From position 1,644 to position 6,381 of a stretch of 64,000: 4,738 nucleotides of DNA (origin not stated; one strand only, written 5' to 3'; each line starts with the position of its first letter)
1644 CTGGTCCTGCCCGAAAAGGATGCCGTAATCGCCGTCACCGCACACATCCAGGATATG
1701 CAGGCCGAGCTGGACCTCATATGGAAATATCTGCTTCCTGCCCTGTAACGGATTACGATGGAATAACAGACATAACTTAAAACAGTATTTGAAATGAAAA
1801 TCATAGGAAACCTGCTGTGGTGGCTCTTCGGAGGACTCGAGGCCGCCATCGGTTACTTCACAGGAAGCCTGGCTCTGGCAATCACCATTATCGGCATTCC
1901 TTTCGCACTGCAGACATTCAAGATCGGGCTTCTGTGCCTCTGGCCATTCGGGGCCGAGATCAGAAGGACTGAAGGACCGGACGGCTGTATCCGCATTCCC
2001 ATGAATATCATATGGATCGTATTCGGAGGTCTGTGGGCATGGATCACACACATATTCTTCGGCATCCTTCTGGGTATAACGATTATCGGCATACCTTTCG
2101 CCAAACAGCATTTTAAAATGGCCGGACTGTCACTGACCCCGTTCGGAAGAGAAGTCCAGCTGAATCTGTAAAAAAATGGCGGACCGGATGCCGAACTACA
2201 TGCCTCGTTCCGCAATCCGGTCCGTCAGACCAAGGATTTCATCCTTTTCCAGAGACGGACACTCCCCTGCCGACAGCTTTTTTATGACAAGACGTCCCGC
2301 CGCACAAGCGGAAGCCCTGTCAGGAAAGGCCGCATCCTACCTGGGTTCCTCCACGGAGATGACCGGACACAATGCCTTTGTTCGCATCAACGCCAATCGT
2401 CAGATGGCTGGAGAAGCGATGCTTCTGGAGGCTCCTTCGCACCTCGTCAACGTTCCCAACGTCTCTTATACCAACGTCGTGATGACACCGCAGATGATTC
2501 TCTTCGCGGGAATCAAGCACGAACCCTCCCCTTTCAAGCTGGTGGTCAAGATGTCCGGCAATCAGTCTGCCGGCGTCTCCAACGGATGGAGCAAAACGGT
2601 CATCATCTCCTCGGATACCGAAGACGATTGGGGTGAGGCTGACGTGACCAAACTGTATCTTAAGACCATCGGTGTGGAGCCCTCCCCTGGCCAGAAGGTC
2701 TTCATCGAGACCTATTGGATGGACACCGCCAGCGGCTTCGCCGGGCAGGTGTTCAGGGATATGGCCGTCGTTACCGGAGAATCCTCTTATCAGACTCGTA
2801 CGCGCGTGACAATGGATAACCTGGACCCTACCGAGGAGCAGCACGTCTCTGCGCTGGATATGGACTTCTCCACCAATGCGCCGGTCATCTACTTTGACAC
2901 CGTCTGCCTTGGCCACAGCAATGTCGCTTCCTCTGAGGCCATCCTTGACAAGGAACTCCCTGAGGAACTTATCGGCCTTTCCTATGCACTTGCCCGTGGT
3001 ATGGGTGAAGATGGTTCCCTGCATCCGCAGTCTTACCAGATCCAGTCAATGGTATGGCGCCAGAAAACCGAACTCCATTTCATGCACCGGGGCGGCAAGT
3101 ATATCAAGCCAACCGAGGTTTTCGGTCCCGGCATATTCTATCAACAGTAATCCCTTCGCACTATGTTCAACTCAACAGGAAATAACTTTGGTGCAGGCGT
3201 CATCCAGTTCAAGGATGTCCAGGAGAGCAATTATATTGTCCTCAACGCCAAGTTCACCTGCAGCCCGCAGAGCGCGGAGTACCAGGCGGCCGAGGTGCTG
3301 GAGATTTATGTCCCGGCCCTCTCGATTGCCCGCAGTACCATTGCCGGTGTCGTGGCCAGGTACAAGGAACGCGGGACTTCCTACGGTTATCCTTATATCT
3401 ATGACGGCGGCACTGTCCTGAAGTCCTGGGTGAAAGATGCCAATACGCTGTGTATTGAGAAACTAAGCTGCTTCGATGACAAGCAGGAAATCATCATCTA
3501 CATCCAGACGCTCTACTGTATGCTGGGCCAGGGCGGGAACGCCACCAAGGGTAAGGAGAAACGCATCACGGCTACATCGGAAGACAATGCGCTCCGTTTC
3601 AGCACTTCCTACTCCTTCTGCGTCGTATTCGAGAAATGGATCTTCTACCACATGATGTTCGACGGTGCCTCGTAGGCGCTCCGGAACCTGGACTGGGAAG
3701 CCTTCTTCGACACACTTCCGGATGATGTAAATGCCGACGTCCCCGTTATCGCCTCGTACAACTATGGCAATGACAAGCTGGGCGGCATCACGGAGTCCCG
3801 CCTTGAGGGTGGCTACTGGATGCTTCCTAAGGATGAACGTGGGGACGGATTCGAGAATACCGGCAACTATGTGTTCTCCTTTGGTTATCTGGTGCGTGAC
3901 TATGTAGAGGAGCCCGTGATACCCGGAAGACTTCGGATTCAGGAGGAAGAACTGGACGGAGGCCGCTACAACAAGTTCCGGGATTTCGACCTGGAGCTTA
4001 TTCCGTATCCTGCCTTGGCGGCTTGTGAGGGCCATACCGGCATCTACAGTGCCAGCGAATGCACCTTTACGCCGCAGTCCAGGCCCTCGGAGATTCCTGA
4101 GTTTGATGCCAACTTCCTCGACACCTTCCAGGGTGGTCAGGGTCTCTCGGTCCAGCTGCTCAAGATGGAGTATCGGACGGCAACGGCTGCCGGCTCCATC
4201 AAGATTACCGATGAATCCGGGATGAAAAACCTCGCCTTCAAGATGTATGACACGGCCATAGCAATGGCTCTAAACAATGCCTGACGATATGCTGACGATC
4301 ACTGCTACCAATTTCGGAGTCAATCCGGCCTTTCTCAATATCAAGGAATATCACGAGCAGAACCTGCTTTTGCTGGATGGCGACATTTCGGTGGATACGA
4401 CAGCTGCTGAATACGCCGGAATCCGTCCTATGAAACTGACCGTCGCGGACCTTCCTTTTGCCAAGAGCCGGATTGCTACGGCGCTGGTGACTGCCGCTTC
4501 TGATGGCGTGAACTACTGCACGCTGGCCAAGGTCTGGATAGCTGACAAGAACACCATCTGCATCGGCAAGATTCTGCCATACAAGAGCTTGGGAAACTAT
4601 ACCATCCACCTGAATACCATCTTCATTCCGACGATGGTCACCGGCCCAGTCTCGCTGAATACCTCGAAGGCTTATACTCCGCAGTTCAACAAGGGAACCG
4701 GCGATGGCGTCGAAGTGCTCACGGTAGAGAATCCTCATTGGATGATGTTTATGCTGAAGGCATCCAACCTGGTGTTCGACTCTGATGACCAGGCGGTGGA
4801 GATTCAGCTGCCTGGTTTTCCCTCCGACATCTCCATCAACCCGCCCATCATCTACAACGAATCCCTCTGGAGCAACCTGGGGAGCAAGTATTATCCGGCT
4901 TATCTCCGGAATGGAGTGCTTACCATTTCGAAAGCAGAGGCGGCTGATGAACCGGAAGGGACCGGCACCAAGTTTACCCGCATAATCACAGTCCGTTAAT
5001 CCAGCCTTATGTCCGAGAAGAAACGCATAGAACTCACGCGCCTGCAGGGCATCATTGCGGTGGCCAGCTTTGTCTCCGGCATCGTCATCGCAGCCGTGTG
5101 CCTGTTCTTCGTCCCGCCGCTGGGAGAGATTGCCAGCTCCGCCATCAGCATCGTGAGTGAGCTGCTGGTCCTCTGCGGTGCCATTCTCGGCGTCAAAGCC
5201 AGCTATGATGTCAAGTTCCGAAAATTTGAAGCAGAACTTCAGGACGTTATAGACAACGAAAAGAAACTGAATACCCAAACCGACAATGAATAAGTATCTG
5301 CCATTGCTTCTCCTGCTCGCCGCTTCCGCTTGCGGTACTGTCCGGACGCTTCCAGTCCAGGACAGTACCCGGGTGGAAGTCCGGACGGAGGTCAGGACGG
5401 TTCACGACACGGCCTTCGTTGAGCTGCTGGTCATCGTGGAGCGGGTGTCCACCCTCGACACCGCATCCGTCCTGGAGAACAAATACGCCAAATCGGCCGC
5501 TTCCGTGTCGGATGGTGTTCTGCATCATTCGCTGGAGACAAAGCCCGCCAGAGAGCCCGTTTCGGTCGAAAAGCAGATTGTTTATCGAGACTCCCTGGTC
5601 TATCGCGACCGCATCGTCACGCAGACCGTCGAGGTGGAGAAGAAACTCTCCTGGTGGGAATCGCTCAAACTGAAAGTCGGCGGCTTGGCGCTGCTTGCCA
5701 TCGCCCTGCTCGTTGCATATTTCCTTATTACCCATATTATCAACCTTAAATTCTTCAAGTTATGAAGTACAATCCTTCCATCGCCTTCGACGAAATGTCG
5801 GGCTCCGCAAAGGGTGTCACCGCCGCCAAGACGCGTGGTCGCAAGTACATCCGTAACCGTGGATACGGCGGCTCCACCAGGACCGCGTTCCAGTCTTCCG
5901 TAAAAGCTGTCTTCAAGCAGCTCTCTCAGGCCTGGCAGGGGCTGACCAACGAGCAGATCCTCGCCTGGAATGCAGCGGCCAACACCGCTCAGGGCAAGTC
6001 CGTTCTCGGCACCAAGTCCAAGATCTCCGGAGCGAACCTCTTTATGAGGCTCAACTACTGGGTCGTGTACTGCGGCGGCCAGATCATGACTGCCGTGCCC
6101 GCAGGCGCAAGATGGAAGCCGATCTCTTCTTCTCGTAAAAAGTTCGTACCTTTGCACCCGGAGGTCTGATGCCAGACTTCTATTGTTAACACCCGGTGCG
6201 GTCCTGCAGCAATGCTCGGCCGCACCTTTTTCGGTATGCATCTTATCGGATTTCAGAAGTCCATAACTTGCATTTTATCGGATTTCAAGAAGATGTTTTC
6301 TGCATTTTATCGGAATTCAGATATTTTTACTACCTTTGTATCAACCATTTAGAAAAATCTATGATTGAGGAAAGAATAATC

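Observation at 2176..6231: Orphan six-gene, translationally coupled operon with a virus late-module flavour and no recognisable family members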

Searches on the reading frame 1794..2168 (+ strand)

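Call 6: search_protein_families(library=pfam, proteins=[window:1794-2168:+], max_evalue=1)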
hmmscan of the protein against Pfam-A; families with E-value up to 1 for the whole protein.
window:1794-2168:+ (125 aa): 1 family
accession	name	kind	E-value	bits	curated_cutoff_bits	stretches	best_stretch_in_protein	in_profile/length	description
PF03733.18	YccF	-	5.4e-35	120.2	27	2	70-119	2-51/51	Inner membrane component domain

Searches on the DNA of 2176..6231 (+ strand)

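Call 8: search_dna_similar(query=window:2176-6231:+, collection=phages, mode=distant)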
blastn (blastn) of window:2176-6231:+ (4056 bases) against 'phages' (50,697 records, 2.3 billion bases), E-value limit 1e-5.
No match.

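Call 88: search_rna_families(sources=[L033, L060, L097, L056, L046, L085, L014], threshold=gathering)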
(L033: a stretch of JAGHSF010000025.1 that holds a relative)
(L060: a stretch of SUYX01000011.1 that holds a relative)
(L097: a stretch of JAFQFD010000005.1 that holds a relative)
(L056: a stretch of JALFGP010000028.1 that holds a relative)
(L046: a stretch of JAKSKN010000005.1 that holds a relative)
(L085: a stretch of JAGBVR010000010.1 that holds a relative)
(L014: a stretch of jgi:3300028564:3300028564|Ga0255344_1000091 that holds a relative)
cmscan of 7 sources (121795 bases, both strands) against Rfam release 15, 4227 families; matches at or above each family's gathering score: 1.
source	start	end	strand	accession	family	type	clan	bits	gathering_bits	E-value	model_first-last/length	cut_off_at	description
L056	10358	10414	+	RF02001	group-II-D1D4-3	Intron;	CL00102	50.9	32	5.2e-07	1-57/170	3'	Group II catalytic intron D1-D4-3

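Call 97: search_with_rna_model(model_id=R1, sources=[L101, L102, L103, L104, L105, L106, L107, L108, L109, L110, L111, L112, L113, L114, L115, L116, L117, L118, L119, L120, L121, L122, L123, L124, L125, L126, L127, L128, L129, L130, L131, L132, L133, L134, L135, L136, L137, L138, L139, L140, L141, L142, L143, L144, L145, L146, L147, L148, L149, L150, L151, L152, L153, L154, L155, L156, L157, L158, L159, L160, L161, L162, L163, L164, L165, L166, L167, L168, L169, L170, L171, L172, L173, L174, L175, L176, L177, L178, L179, L180], max_evalue=0.01)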
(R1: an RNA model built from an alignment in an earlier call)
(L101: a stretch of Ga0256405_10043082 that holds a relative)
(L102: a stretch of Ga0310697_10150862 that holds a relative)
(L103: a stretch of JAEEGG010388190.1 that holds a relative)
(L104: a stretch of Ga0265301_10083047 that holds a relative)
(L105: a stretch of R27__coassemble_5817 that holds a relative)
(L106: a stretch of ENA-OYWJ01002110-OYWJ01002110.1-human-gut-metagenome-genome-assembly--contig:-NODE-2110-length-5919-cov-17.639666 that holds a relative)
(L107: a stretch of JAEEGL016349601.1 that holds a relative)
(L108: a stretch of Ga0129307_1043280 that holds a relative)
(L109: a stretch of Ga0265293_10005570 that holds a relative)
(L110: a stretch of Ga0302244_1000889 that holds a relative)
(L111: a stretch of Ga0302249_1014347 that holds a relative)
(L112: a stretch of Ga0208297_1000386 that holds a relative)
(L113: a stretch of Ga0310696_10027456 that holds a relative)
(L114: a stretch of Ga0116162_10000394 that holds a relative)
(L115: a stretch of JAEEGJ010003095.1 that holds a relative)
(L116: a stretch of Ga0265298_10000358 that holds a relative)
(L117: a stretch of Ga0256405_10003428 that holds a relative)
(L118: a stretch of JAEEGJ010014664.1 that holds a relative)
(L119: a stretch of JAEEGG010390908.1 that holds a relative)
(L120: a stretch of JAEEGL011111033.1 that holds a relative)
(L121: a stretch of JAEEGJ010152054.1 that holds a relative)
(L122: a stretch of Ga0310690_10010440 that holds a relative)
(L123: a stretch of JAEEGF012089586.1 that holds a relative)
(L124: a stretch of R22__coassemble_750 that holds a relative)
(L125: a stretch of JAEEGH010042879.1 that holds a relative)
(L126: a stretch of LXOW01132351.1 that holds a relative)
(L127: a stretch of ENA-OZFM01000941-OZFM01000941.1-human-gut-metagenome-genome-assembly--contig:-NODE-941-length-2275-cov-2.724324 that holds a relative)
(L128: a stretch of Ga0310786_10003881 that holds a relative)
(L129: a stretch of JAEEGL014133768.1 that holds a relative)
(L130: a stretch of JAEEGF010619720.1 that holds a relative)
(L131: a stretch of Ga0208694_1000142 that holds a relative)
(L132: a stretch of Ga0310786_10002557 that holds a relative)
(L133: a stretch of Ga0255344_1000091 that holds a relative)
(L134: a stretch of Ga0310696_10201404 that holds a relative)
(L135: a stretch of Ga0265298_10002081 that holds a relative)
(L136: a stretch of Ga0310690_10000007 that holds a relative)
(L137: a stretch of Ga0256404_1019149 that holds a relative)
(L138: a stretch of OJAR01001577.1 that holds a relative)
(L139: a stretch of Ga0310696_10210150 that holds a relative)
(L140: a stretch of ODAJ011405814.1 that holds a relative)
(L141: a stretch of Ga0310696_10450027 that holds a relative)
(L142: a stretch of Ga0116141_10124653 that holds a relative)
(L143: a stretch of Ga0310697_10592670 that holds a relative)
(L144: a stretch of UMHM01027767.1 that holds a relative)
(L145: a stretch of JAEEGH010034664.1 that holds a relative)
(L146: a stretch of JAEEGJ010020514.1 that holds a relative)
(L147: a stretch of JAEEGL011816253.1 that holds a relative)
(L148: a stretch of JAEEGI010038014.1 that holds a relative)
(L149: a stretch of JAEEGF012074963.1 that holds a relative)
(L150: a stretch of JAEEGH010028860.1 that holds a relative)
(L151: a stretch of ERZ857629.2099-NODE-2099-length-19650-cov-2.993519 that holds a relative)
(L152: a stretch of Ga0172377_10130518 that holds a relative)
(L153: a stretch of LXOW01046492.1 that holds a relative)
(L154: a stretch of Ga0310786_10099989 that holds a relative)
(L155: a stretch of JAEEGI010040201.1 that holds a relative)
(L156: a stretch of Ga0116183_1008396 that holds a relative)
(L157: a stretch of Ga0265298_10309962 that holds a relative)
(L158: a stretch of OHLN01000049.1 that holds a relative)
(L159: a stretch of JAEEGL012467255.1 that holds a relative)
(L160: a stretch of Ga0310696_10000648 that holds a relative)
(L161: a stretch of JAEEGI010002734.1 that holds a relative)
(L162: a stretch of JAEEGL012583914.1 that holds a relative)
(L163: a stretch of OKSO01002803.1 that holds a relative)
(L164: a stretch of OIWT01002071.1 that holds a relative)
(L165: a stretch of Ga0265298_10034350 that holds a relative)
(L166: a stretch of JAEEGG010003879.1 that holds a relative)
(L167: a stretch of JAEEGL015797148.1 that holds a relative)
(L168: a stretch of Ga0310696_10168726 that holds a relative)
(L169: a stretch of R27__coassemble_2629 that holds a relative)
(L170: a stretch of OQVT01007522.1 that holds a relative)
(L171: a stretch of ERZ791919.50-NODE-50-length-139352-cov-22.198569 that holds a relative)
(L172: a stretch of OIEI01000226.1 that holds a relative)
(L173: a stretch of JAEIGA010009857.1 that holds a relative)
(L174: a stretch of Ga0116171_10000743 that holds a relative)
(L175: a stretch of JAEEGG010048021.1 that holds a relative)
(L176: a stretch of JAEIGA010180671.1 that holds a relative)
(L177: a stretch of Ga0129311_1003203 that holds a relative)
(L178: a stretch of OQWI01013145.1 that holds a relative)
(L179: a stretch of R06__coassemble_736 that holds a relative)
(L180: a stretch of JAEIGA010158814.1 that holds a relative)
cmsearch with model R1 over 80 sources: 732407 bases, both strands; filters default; matches with E-value up to 0.01: 10.
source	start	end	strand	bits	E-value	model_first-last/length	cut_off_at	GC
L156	667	841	+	179.1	8.7e-51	1-174/174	no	0.61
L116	6820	6993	+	171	2.3e-48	1-174/174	no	0.61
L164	6684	6858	+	147.2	2.5e-41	1-174/174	no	0.66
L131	6980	7153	+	104.5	1.2e-28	1-174/174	no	0.59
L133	6980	7153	+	104.5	1.2e-28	1-174/174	no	0.59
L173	1243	1415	+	90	2.6e-24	1-174/174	no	0.64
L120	2881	3027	+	61.6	7e-16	1-174/174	no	0.67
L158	711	827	+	38.7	4.5e-09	1-174/174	no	0.58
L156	750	819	-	36.2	2.5e-08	84-152/174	no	0.59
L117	6666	6785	+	35.9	2.9e-08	1-174/174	no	0.66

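Call 98: search_with_rna_model(model_id=R1, sources=[L029, L055, L066, L043, L034, L033, L050, L086, L076, L023, L058, L056, L047, L069, L041, L088, L081, L074, L085, L087, L044, L042, L097, L014, L064, L048, L025, L156, L164, L173, L120], max_evalue=1e-12, make_alignment=true)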
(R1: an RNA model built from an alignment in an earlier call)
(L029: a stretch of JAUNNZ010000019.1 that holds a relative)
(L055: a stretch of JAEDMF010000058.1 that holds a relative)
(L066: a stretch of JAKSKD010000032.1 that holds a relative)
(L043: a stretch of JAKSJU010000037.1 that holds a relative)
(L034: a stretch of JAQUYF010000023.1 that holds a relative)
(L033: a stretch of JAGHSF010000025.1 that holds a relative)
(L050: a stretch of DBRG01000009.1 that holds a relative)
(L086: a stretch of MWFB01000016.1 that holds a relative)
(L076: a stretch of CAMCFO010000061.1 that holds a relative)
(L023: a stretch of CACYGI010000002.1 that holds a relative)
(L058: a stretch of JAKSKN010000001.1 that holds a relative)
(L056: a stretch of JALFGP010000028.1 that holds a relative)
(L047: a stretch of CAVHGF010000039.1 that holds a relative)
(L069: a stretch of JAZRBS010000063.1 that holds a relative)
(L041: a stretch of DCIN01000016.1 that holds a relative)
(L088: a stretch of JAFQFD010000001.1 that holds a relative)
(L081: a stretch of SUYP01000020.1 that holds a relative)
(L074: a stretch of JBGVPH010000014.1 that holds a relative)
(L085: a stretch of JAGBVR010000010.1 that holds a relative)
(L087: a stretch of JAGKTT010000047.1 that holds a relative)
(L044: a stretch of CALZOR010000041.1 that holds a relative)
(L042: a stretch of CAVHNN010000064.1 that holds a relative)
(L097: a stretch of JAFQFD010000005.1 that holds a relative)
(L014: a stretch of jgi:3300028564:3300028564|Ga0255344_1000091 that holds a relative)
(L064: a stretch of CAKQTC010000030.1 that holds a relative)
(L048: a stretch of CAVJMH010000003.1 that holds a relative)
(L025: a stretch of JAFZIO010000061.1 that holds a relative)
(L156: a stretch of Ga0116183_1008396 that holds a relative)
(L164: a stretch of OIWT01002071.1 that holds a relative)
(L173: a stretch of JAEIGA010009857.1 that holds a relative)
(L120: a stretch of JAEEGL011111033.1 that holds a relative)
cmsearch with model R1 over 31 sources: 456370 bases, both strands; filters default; matches with E-value up to 1e-12: 31.
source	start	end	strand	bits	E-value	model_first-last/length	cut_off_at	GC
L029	474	647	+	190.7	1.9e-54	1-174/174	no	0.64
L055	836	1009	+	187.6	1.6e-53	1-174/174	no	0.65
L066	5162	5335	+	186.6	3.2e-53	1-174/174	no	0.66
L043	6075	6248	+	185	9.7e-53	1-174/174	no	0.66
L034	805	977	+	182.6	4.9e-52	1-174/174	no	0.6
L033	1186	1360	+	180.1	2.8e-51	1-174/174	no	0.64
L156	667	841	+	179.1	5.4e-51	1-174/174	no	0.61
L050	6796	6968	+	178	1.2e-50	1-174/174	no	0.58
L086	512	685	+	174.9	9.6e-50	1-174/174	no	0.61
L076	1115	1288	+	173.1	3.3e-49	1-174/174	no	0.64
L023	6820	6993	+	167.2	1.8e-47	1-174/174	no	0.61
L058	6267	6441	+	165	8.3e-47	1-174/174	no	0.65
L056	290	463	+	164.7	1e-46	1-174/174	no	0.64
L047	6060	6231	+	152.2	5.2e-43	1-174/174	no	0.63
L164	6684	6858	+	147.2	1.6e-41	1-174/174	no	0.66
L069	95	270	+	140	2.3e-39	1-174/174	no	0.63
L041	837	1011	+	134.5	9.3e-38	1-174/174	no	0.63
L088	882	1057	+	133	2.7e-37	1-174/174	no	0.62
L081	1538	1711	+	132.6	3.4e-37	1-174/174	no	0.61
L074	1611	1786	+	131.7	6.4e-37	1-174/174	no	0.62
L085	6267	6441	+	124.1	1.2e-34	1-174/174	no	0.63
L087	274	446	+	113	2.4e-31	1-174/174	no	0.57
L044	1783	1946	+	110.7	1.1e-30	1-174/174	no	0.62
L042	116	286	+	107.2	1.2e-29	1-174/174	no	0.6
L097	1718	1890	+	105.4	4.4e-29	1-174/174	no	0.62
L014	6980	7153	+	104.5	7.7e-29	1-174/174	no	0.59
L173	1243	1415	+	90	1.6e-24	1-174/174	no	0.64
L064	2002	2176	+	82.3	3e-22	1-174/174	no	0.61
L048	2653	2823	+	82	3.7e-22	1-174/174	no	0.6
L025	6096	6241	+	75.5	3.2e-20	1-174/174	no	0.64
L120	2881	3027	+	61.6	4.4e-16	1-174/174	no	0.67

Alignment A7: 31 matches aligned to the model, 205 columns, each read 5' to 3' on its own strand. Consensus structure (alignment columns), stored with it:
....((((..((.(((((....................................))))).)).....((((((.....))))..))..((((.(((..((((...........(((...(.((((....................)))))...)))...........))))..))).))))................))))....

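Call 116: search_rna_families(source=L033, start=500, end=1700, threshold=evalue, max_evalue=1)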
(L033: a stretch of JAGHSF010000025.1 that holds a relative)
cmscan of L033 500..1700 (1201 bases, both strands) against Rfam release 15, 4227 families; matches with E-value up to 1: 1.
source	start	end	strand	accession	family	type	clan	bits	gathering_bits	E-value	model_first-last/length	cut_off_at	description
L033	871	948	-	RF00107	FinP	Gene;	CL00016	19.8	45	0.52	1-76/76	no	FinP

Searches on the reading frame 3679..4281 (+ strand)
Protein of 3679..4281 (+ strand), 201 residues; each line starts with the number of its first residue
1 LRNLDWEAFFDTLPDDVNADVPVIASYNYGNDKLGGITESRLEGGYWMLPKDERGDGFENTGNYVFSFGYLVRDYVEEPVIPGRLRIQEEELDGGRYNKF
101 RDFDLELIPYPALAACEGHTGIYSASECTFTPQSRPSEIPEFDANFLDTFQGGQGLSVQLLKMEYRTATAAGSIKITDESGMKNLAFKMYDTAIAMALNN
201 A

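Call 4: search_protein_families(library=phrogs, proteins=[window:3679-4281:+], max_evalue=1)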
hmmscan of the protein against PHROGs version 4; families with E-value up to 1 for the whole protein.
window:3679-4281:+ (201 aa): 1 family
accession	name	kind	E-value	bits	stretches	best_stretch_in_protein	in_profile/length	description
phrog_10720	-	unknown function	0.11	13.6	1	10-54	24-68/120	-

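Call 5: search_protein_families(library=ncbifam, proteins=[window:3679-4281:+], max_evalue=1)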
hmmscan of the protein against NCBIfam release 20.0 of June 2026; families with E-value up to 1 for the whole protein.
window:3679-4281:+ (201 aa): 0 families

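Call 6: search_protein_families(library=pfam, proteins=[window:3679-4281:+], max_evalue=1)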
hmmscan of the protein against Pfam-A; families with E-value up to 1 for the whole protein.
window:3679-4281:+ (201 aa): 0 families
